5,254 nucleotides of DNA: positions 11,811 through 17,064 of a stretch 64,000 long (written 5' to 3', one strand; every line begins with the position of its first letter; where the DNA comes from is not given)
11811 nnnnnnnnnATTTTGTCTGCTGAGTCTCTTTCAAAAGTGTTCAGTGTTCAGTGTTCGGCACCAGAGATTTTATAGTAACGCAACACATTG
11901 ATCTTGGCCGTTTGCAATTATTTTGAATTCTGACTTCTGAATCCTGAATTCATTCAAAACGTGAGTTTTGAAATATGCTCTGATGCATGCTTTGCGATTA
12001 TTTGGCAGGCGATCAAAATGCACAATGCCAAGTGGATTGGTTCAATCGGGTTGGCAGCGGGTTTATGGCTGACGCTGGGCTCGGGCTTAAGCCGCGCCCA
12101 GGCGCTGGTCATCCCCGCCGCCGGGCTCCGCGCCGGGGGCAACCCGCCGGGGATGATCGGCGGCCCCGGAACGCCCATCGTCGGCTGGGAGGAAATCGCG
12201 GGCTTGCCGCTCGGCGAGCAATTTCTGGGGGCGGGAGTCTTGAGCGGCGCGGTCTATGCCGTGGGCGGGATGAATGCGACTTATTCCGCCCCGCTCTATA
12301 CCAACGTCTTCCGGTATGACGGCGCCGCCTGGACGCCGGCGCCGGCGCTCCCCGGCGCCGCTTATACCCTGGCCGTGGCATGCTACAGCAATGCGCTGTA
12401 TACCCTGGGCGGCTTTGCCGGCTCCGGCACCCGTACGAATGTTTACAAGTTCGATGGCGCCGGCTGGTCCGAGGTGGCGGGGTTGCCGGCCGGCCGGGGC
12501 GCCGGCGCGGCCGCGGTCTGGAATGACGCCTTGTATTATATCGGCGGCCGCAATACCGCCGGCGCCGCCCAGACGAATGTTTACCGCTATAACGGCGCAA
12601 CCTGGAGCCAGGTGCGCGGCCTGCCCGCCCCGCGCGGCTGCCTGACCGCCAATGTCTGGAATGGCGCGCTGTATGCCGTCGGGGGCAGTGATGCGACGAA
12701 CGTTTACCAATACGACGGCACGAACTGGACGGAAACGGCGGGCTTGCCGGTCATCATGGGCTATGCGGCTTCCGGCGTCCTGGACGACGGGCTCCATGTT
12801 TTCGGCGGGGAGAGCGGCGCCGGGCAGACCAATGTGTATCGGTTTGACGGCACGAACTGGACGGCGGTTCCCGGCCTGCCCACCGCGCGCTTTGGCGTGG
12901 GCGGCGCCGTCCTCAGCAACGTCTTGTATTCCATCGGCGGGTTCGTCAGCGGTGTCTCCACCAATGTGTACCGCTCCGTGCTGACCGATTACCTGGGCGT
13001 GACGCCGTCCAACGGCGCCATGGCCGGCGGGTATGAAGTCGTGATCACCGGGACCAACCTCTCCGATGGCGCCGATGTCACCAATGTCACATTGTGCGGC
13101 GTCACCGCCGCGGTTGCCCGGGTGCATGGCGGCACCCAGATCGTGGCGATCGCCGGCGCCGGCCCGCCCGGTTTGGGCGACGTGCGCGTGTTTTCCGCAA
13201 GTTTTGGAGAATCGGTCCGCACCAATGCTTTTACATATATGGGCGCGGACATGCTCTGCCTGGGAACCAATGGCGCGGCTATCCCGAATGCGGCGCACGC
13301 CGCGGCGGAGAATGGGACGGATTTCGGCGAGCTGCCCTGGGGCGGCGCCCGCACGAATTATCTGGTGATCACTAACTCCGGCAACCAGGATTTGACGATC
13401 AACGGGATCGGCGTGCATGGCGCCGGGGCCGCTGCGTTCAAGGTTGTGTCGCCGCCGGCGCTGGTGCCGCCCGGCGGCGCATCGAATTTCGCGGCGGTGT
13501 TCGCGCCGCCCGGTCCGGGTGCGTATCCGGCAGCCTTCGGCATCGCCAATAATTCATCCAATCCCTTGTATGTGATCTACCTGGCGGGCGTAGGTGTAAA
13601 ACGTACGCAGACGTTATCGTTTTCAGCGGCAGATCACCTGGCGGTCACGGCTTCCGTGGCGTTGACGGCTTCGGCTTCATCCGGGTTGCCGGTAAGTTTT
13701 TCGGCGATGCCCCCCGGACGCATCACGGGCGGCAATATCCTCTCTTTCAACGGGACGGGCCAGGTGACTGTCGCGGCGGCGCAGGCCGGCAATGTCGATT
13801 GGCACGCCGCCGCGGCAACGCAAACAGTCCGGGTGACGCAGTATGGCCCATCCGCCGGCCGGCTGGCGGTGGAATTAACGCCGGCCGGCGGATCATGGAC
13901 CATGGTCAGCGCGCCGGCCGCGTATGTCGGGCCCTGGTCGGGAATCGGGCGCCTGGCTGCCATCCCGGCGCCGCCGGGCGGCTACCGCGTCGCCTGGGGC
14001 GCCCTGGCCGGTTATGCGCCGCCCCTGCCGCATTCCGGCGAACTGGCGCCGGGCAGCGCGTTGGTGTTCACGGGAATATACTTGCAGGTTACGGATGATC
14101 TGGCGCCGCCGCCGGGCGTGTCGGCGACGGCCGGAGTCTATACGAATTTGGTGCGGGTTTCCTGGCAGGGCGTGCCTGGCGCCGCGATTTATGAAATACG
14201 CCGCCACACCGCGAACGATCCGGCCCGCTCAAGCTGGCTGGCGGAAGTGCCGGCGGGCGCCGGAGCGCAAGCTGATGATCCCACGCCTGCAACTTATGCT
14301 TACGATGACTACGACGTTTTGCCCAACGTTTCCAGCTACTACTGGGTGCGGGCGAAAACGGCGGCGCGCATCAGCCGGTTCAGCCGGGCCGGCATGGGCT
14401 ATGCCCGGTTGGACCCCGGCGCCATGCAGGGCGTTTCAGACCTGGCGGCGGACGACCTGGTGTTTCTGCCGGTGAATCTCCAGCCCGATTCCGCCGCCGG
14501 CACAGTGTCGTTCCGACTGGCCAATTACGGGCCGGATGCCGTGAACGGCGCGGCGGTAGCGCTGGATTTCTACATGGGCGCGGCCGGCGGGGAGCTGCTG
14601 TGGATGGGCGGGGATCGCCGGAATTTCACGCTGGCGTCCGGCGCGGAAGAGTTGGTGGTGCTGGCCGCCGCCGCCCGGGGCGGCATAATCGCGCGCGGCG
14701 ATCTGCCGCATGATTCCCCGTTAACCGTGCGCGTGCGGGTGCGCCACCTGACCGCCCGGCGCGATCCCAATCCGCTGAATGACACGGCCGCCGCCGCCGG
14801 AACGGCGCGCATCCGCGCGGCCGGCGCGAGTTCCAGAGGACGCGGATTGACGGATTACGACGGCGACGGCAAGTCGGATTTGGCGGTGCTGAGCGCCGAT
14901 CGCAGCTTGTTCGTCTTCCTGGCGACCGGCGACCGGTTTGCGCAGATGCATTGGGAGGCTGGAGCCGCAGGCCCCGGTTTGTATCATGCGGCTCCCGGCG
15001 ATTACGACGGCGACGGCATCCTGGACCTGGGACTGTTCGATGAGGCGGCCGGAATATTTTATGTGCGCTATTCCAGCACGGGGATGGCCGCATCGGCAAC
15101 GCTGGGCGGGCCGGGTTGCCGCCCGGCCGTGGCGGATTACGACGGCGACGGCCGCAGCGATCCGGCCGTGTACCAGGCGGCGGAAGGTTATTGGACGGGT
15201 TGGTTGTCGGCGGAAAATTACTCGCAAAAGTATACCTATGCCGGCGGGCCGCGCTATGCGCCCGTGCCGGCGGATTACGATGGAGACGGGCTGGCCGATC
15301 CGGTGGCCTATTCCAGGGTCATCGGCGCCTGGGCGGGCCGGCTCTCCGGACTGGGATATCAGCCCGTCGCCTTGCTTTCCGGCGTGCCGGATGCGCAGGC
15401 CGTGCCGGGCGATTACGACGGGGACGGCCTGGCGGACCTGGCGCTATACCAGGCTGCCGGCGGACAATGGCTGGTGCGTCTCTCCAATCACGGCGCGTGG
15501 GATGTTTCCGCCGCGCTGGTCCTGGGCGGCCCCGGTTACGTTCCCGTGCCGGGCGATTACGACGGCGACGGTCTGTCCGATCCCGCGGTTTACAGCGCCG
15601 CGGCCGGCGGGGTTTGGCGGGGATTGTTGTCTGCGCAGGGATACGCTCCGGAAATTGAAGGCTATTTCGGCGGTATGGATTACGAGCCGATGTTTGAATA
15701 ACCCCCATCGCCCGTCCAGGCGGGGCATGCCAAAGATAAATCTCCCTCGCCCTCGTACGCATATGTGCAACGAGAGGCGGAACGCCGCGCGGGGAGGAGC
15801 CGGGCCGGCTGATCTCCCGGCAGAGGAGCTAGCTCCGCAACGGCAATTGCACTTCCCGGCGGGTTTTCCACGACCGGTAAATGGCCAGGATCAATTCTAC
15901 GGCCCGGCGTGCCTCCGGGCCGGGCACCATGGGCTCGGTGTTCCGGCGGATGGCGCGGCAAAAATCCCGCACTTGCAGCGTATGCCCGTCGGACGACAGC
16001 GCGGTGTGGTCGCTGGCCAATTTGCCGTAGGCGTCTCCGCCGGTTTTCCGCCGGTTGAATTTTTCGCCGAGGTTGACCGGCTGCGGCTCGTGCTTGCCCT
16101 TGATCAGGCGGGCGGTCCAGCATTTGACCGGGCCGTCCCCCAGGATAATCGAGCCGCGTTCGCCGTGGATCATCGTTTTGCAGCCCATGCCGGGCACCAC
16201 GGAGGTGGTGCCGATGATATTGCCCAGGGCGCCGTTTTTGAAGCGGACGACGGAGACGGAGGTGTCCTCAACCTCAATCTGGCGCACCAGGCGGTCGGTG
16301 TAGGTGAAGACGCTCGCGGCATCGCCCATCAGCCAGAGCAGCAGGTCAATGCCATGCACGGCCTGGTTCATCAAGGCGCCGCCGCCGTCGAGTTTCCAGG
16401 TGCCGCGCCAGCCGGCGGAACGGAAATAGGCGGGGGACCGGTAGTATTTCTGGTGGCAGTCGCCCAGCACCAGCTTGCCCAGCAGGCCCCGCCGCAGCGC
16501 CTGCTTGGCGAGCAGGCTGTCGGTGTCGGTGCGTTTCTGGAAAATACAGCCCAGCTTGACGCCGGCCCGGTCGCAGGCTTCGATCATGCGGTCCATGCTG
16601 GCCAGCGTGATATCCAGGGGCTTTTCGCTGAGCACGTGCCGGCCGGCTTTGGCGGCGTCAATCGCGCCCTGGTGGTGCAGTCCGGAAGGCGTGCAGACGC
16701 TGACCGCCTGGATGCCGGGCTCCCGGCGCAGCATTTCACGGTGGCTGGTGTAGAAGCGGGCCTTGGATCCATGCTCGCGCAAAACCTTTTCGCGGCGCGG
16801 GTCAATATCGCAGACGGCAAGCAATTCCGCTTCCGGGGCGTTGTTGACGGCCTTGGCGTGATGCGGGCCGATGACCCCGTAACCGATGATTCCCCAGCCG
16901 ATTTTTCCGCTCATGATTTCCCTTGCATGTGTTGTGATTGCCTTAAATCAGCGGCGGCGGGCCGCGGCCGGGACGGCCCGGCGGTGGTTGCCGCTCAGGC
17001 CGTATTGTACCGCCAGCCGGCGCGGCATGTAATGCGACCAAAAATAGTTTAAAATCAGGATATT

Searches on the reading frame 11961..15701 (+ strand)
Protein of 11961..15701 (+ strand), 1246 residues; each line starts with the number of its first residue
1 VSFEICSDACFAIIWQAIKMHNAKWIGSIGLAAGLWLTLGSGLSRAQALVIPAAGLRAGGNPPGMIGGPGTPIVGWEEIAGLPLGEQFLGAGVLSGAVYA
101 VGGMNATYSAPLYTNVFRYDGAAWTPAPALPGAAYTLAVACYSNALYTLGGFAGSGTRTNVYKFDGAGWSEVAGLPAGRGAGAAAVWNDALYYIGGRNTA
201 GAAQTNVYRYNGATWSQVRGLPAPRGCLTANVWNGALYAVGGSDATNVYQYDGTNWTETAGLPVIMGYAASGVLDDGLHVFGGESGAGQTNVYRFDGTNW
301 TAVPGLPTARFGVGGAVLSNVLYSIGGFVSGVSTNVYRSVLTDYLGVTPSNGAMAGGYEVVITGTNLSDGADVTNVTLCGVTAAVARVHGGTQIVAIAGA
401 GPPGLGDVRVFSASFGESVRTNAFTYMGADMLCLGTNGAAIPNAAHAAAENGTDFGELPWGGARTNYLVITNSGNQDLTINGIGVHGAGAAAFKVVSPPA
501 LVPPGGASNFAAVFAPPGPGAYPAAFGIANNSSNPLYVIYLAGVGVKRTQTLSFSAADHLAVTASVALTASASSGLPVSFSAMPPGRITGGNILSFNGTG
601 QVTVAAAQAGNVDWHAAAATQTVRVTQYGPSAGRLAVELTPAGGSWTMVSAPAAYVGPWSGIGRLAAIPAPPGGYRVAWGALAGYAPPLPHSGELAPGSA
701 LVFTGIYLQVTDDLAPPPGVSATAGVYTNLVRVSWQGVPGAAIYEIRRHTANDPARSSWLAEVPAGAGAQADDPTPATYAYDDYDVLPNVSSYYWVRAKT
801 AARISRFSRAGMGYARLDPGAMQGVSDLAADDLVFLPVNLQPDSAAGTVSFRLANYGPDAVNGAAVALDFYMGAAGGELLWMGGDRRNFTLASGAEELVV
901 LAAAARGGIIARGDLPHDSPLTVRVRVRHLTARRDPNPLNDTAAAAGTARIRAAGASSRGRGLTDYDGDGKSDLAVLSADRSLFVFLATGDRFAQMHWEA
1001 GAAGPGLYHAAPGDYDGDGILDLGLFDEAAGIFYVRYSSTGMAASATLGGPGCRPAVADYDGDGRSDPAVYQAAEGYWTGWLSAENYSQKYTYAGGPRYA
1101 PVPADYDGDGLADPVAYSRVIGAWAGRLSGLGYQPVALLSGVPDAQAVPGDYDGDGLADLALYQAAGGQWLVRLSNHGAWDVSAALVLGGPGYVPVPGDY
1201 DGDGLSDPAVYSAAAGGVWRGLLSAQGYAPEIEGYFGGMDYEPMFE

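Call 37: search_protein_families(library=pfam, max_evalue=0.0001, proteins=[window:11961-15701:+])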
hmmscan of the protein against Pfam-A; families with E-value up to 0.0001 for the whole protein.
window:11961-15701:+ (1246 aa): 11 families
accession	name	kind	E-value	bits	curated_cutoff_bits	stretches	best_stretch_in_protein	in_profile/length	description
PF13517.12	FG-GAP_3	-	9.8e-16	58.5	26.9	1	965-1023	1-59/61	FG-GAP-like repeat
PF01839.29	FG-GAP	-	1e-12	48.1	22.1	0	1147-1162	5-20/37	FG-GAP repeat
PF24681.1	Kelch_KLHDC2_KLHL20_DRC7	-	9.3e-10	38.6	50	1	117-242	84-221/221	KLHDC2/KLHL20/DRC7 Kelch-repeats domain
PF13964.12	Kelch_6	-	1.1e-09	38.4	25.3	0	182-225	5-50/50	Kelch motif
PF01344.31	Kelch_1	-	1.5e-09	37.6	20.1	0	224-247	1-23/46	Kelch motif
PF01833.30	TIG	-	5.7e-09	36.3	20.9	1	347-426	6-84/84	IPT/TIG domain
PF24996.1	NANM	-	8.5e-08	31.9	45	0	159-209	290-340/350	N-acetylneuraminate epimerase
PF07646.21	Kelch_2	-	3.8e-07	30.2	21.3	0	224-259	1-44/48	Kelch motif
PF25210.1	Kelch_FKB95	-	4.3e-05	23.7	70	0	189-325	43-186/268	FKB95, Kelch-repeats domain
PF22544.2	HYDIN_VesB_CFA65-like_Ig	-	4.4e-05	24.1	25.5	1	453-541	10-97/100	HYDIN/CFA65/VesB-like, Ig-like domain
PF24981.1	Beta-prop_ATRN-LZTR1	-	5.5e-05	23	50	0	146-328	1-280/289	Attractin/LZTR1 beta-propeller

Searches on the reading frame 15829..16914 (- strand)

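Call 36: search_protein_families(library=pfam, max_evalue=0.0001, proteins=[window:15829-16914:-])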
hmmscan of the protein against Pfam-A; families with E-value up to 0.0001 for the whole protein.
window:15829-16914:- (361 aa): 3 families
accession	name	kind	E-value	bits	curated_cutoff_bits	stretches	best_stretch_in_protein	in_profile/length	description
PF22725.1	GFO_IDH_MocA_C3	-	1.2e-27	96.8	27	1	135-256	3-123/124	GFO/IDH/MocA C-terminal domain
PF01408.29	GFO_IDH_MocA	-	3e-26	92.9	24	1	6-122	2-117/120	Oxidoreductase family, NAD-binding Rossmann fold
PF02894.22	GFO_IDH_MocA_C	-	5.5e-26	92.2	22.9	1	137-357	1-218/218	Oxidoreductase family, C-terminal alpha/beta domain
